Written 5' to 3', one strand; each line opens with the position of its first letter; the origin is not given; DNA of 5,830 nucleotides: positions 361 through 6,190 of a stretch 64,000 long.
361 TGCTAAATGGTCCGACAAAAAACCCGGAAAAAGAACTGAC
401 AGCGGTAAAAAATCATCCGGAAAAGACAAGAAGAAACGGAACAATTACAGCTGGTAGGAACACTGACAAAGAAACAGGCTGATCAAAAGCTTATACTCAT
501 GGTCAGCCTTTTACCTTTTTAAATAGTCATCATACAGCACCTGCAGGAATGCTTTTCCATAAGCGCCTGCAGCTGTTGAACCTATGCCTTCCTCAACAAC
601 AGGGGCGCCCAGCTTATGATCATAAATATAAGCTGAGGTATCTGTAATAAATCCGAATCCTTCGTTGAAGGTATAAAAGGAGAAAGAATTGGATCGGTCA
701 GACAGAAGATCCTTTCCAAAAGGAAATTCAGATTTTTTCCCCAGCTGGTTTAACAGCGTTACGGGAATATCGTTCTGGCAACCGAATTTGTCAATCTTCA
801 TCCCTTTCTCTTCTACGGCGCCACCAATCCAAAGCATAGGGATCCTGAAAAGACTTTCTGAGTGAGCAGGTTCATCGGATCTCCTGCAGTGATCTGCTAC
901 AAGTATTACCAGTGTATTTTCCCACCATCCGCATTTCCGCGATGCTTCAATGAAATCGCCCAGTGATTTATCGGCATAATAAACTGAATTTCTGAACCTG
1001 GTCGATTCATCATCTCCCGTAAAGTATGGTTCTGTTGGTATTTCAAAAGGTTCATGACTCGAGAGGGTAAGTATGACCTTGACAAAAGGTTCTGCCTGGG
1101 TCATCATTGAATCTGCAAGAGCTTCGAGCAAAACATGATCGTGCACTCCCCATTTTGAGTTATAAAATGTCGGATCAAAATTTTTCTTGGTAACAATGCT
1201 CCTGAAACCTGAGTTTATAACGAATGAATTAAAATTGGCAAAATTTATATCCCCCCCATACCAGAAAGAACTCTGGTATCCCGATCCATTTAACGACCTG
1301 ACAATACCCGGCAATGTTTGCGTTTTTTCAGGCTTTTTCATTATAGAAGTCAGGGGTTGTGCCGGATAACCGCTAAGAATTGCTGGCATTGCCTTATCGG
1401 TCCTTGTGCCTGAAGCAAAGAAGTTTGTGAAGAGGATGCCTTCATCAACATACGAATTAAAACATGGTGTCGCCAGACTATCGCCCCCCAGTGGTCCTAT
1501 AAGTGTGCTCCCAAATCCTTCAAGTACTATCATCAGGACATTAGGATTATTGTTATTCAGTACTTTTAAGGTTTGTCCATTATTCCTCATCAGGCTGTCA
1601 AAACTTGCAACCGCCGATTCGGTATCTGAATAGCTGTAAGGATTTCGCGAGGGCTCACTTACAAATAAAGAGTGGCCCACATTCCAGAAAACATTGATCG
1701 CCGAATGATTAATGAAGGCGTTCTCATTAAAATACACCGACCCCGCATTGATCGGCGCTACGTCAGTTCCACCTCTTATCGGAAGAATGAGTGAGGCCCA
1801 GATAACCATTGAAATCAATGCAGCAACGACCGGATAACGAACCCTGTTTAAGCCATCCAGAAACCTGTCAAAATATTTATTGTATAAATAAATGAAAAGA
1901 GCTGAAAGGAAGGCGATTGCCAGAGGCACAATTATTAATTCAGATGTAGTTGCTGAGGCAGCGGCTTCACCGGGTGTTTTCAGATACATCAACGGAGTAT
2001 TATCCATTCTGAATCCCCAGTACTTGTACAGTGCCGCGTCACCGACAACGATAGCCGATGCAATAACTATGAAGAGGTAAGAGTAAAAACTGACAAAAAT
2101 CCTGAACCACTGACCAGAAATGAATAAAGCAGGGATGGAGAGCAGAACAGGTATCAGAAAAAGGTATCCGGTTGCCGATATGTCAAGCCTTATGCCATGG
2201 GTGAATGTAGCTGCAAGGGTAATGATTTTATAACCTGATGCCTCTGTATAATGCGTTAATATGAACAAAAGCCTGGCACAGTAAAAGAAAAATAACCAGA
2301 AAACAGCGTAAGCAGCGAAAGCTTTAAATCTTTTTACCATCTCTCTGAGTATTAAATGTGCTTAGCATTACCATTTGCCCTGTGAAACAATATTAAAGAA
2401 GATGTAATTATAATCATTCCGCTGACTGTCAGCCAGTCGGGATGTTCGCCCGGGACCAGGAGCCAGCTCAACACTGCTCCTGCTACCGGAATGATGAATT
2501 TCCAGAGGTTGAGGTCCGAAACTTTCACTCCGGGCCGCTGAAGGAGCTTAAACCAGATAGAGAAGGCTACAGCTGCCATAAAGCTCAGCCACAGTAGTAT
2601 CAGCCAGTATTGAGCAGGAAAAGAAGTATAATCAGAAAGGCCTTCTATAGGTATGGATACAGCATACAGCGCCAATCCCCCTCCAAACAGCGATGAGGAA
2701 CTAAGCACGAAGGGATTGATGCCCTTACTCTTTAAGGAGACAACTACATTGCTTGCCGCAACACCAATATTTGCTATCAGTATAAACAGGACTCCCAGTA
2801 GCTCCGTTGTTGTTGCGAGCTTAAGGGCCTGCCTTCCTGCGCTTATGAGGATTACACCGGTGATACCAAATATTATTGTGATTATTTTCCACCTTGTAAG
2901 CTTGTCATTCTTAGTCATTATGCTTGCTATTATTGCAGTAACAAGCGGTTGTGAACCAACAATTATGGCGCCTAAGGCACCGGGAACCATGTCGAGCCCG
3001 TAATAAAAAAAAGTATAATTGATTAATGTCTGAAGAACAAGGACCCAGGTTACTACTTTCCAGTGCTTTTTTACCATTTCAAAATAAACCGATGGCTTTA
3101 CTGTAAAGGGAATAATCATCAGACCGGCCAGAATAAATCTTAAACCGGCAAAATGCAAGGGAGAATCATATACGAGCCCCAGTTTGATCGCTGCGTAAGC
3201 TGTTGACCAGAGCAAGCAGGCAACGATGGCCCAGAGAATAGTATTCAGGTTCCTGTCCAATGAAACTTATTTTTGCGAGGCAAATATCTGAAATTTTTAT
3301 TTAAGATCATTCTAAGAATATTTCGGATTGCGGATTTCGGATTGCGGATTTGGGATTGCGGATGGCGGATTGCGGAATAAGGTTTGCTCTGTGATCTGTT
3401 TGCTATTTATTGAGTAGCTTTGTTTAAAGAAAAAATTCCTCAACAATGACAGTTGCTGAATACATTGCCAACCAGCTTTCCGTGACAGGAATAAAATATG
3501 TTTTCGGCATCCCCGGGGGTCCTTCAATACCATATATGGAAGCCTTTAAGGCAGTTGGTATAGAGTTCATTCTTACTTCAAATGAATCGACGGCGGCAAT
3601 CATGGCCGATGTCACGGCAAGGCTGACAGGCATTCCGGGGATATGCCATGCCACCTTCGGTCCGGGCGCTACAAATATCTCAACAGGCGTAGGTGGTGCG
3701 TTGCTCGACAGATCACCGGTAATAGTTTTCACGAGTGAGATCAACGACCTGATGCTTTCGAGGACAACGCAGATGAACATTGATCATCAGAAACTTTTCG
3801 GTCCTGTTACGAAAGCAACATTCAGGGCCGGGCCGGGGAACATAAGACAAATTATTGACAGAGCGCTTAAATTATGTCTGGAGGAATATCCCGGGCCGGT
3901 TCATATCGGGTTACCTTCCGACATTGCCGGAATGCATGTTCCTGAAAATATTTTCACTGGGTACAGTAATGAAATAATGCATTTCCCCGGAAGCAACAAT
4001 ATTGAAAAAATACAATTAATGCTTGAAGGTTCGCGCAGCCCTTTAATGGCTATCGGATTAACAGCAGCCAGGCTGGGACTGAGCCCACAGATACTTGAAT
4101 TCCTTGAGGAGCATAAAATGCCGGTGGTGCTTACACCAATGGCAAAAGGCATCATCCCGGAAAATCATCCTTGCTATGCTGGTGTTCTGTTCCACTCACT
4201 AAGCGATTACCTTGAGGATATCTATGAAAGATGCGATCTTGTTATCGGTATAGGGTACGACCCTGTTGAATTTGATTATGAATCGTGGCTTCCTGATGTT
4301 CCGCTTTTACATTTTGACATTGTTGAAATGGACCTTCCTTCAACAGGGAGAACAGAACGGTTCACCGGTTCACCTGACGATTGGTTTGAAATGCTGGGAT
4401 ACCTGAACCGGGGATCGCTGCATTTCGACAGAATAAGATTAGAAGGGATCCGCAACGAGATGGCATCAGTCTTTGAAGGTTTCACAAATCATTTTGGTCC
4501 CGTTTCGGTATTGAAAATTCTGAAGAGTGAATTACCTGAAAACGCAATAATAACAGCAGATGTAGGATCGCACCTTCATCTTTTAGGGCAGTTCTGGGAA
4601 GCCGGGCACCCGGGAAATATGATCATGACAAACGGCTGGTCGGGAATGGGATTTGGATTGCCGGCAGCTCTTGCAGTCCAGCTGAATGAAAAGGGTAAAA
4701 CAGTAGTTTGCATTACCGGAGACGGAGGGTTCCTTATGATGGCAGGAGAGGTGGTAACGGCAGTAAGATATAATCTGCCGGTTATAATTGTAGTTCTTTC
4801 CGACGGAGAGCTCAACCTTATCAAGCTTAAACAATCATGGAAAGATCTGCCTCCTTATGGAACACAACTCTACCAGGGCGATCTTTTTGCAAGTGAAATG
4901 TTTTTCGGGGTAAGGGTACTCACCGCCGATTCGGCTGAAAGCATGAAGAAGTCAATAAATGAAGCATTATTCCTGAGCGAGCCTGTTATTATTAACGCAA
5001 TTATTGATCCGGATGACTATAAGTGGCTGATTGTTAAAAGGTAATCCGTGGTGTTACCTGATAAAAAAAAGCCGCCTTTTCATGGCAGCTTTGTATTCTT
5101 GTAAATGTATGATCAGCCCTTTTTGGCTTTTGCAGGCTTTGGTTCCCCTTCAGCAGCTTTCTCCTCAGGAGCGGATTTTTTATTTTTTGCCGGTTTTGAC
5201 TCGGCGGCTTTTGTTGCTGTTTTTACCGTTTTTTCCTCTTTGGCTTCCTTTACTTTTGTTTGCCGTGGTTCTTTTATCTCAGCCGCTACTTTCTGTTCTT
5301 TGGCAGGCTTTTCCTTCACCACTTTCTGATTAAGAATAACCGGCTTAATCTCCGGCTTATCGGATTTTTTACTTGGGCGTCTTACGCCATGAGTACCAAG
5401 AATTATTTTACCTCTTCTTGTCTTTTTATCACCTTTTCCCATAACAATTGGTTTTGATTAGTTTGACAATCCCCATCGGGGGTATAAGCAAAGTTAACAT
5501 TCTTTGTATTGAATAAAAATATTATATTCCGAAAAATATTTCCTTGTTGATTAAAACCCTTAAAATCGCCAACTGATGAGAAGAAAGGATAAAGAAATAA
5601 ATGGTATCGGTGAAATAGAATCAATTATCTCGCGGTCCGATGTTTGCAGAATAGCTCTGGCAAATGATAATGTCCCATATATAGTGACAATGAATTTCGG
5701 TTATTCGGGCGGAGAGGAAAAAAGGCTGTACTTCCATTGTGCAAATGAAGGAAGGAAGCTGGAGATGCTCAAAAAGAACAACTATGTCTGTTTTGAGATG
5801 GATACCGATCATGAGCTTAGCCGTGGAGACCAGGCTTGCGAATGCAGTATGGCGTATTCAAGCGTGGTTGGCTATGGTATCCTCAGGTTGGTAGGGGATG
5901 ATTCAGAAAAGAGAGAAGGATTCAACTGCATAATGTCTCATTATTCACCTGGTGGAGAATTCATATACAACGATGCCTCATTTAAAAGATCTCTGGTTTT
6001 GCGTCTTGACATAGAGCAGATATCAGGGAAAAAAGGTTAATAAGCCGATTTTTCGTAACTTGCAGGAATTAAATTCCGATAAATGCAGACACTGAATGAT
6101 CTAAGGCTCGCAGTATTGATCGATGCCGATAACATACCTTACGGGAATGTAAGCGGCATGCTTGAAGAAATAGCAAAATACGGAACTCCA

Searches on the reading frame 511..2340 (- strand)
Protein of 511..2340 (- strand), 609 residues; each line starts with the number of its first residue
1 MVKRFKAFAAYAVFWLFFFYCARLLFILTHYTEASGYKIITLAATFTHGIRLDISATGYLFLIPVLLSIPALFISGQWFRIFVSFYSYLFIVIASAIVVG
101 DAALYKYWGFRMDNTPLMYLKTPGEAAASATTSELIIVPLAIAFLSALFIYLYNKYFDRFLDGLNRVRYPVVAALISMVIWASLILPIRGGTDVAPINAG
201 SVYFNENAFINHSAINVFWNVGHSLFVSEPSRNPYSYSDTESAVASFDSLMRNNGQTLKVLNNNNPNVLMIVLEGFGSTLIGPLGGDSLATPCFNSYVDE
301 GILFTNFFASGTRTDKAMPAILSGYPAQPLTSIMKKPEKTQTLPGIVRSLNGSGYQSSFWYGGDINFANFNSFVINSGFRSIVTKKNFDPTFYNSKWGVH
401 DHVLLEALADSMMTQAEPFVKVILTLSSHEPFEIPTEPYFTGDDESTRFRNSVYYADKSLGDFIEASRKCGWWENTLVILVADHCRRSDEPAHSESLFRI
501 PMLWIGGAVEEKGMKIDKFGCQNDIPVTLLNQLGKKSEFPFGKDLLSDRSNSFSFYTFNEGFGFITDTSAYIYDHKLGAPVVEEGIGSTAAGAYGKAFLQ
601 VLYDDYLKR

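Call 23: search_protein_families(library=pfam, proteins=[window:511-2340:-])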
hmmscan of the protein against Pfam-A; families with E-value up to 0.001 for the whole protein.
window:511-2340:- (609 aa): 2 families
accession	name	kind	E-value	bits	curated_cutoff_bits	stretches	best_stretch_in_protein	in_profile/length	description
PF00884.28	Sulfatase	-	5.7e-34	118.2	25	1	266-534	1-300/301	Sulfatase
PF01663.27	Phosphodiest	-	0.00059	20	23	0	444-484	180-219/342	Type I phosphodiesterase / nucleotide pyrophosphatase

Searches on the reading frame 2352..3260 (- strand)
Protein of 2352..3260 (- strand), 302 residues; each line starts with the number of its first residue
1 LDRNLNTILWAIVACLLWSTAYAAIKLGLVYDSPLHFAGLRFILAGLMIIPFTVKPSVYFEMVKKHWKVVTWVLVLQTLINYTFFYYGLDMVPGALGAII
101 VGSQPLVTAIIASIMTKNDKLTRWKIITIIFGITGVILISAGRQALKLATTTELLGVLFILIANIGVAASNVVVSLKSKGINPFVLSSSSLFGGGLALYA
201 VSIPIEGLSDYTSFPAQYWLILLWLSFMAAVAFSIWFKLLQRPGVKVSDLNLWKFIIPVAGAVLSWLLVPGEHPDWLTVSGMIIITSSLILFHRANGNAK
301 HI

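Call 23: search_protein_families(library=pfam, proteins=[window:2352-3260:-])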
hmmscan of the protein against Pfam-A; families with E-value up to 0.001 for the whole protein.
window:2352-3260:- (302 aa): 1 family
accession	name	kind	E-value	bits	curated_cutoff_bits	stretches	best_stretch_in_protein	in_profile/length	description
PF00892.27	EamA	-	4.5e-28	98.7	28.2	2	7-140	3-134/135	EamA-like transporter family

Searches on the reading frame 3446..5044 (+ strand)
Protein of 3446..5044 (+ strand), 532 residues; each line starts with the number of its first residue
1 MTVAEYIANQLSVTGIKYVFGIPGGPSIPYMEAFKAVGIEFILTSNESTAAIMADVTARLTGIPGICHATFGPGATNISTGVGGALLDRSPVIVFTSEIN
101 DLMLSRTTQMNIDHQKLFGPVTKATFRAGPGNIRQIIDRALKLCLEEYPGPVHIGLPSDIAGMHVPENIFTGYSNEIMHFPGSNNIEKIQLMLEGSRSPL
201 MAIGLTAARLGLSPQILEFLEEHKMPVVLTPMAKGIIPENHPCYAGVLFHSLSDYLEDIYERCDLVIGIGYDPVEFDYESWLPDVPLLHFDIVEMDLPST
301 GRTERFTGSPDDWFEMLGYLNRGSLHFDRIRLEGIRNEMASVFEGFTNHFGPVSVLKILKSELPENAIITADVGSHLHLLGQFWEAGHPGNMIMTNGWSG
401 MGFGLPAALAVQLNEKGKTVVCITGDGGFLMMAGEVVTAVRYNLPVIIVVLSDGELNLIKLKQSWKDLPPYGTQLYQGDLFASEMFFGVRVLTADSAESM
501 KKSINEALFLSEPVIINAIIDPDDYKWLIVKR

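Call 23: search_protein_families(library=pfam, proteins=[window:3446-5044:+])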
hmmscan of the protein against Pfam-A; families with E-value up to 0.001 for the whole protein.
window:3446-5044:+ (532 aa): 3 families
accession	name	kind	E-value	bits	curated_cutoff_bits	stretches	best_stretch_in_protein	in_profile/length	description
PF02776.23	TPP_enzyme_N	-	6e-33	113.6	26.8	1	1-116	1-118/119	Thiamine pyrophosphate enzyme, N-terminal TPP binding domain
PF02775.26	TPP_enzyme_C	-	1.3e-29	103.4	21.9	1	372-517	1-150/151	Thiamine pyrophosphate enzyme, C-terminal TPP binding domain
PF00205.28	TPP_enzyme_M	-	1.5e-19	70.5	30.4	1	186-297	1-116/137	Thiamine pyrophosphate enzyme, central domain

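Call 29: search_protein_families(library=ncbifam, proteins=[window:3446-5044:+], max_evalue=1e-10)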
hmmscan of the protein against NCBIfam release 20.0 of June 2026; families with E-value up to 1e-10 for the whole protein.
window:3446-5044:+ (532 aa): 49 families (the best 25 are shown)
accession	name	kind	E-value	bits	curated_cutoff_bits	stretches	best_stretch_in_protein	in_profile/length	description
NF006187.0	PRK08322.1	equivalog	1.3e-92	311.1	509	1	1-522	2-530/548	acetolactate synthase large subunit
NF006378.0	PRK08617.1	equivalog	1.1e-78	264.9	510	1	3-528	10-546/556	acetolactate synthase AlsS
TIGR00118.1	acolac_lg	equivalog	3.8e-75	253.4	538.35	1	1-523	1-537/557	biosynthetic-type acetolactate synthase large subunit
NF006052.0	PRK08199.1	subfamily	2e-73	247.6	539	1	2-524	9-541/559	thiamine pyrophosphate protein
NF004919.0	PRK06276.1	equivalog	2.7e-70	237.3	866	1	2-524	2-542/582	acetolactate synthase large subunit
NF006524.0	PRK08978.1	equivalog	7.7e-70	235.7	738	1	2-531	2-535/548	acetolactate synthase 2 catalytic subunit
TIGR02418.1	acolac_catab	equivalog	1.1e-65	222.2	551.1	1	4-524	2-533/539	acetolactate synthase AlsS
NF006016.1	PRK08155.1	equivalog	4.2e-63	213.6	870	1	1-527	3-539/554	acetolactate synthase large subunit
NF004710.0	PRK06048.1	equivalog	1.2e-62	212.2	976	1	1-524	8-541/561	acetolactate synthase large subunit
NF005228.0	PRK06725.1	equivalog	4.4e-59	200.1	991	1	1-525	16-550/571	acetolactate synthase large subunit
NF005039.0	PRK06456.1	equivalog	1.7e-57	195.2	868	2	4-248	5-259/572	acetolactate synthase large subunit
NF005824.0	PRK07710.1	equivalog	3.5e-57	194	976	1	3-522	19-550/573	acetolactate synthase large subunit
NF005712.0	PRK07524.1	subfamily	3.4e-56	190.8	500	1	2-517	4-526/536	5-guanidino-2-oxopentanoate decarboxylase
NF005651.0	PRK07418.1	subfamily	4.1e-56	190.4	942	2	2-292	20-323/617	acetolactate synthase large subunit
NF006377.0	PRK08611.1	equivalog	1e-55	189.4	742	1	4-524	7-533/576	pyruvate oxidase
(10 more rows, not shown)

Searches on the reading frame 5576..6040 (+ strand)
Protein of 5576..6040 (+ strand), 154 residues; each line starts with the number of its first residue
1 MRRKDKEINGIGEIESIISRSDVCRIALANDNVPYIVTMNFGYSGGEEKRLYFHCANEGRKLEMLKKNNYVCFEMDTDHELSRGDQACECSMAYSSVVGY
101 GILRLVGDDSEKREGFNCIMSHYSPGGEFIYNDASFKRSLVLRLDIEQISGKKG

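Call 23: search_protein_families(library=pfam, proteins=[window:5576-6040:+])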
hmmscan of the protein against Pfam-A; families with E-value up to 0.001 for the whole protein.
window:5576-6040:+ (154 aa): 2 families
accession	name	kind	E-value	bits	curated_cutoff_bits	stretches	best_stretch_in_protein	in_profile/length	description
PF12900.13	Pyridox_ox_2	-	5.4e-22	78.7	27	1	13-153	4-140/140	Pyridoxamine 5'-phosphate oxidase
PF01243.27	PNPOx_N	-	7e-07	30.1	28.1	1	13-150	4-117/120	Pyridoxamine 5'-phosphate oxidase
